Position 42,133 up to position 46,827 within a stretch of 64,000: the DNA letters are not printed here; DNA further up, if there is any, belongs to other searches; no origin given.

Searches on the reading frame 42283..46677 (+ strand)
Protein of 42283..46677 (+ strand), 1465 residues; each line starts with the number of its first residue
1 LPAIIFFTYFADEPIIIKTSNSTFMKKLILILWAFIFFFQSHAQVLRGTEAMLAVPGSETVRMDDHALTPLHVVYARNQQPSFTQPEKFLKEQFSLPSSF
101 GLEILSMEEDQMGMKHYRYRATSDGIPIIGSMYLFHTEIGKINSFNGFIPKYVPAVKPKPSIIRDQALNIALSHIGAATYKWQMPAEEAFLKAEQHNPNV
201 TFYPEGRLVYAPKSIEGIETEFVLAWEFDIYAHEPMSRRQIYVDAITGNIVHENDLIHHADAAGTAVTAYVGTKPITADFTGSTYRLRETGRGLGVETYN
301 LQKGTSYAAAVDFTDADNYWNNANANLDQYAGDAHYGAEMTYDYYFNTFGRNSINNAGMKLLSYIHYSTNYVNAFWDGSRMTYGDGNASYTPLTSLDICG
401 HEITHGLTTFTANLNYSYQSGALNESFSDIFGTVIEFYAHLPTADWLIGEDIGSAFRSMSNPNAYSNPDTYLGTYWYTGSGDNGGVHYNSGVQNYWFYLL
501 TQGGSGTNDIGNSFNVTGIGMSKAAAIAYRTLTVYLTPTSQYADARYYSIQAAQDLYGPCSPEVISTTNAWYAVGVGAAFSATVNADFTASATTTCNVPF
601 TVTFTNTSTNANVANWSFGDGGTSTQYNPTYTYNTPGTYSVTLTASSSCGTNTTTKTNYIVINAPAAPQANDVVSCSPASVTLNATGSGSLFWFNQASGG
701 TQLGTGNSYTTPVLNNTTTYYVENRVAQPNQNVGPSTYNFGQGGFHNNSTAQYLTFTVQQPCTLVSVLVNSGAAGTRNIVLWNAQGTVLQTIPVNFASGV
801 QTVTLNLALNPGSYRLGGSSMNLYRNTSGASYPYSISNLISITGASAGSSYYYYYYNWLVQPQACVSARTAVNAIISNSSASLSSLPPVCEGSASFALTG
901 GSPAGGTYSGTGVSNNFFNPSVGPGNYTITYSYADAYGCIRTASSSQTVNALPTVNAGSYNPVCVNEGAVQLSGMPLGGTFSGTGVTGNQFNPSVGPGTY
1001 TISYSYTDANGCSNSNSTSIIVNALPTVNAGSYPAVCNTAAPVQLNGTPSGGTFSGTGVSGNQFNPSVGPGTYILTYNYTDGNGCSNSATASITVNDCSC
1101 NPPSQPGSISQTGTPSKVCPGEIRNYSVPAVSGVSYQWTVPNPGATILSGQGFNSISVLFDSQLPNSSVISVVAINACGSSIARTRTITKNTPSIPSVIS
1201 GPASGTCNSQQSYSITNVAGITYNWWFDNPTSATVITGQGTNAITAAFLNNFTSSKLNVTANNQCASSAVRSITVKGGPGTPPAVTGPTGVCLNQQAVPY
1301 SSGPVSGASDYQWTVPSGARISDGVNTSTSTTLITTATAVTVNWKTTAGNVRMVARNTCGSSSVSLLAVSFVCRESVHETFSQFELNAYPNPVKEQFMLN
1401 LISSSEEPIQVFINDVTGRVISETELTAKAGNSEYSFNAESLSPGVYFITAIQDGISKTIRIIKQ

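Call 21: search_protein_families(library=pfam, proteins=[window:42283-46677:+], max_evalue=0.0001)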
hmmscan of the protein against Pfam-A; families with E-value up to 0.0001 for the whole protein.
window:42283-46677:+ (1465 aa): 9 families
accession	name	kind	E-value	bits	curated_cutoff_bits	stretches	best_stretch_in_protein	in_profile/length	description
PF02868.21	Peptidase_M4_C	-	7.2e-52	176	24.4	1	412-576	1-165/165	Thermolysin metallopeptidase, alpha-helical domain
PF01447.24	Peptidase_M4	-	5.5e-43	147.3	22.4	1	264-408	2-144/145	Thermolysin metallopeptidase, catalytic domain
PF19408.5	PKD_6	-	1.5e-35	121.8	25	3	1103-1185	2-79/82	PKD-like domain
PF18911.6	PKD_4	-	8.8e-17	61.4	27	1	584-661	6-84/85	PKD domain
PF19081.6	Ig_7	-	2.2e-12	47.5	27.3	1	665-725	1-65/84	Ig-like domain CHU_C associated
PF18962.6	Por_Secre_tail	-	2.1e-11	44.4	27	1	1389-1459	2-70/75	Secretion system C-terminal sorting domain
PF00801.26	PKD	-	1.3e-07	31.9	23.5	1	594-657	9-77/80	PKD domain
PF16403.11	Bact_surface_Ig-like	-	4.6e-07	30.2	27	0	997-1020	46-69/71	Bacterial surface protein, Ig-like domain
PF07504.19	FTP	-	5.6e-06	26.6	21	1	102-147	3-49/51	Fungalysin/Thermolysin Propeptide Motif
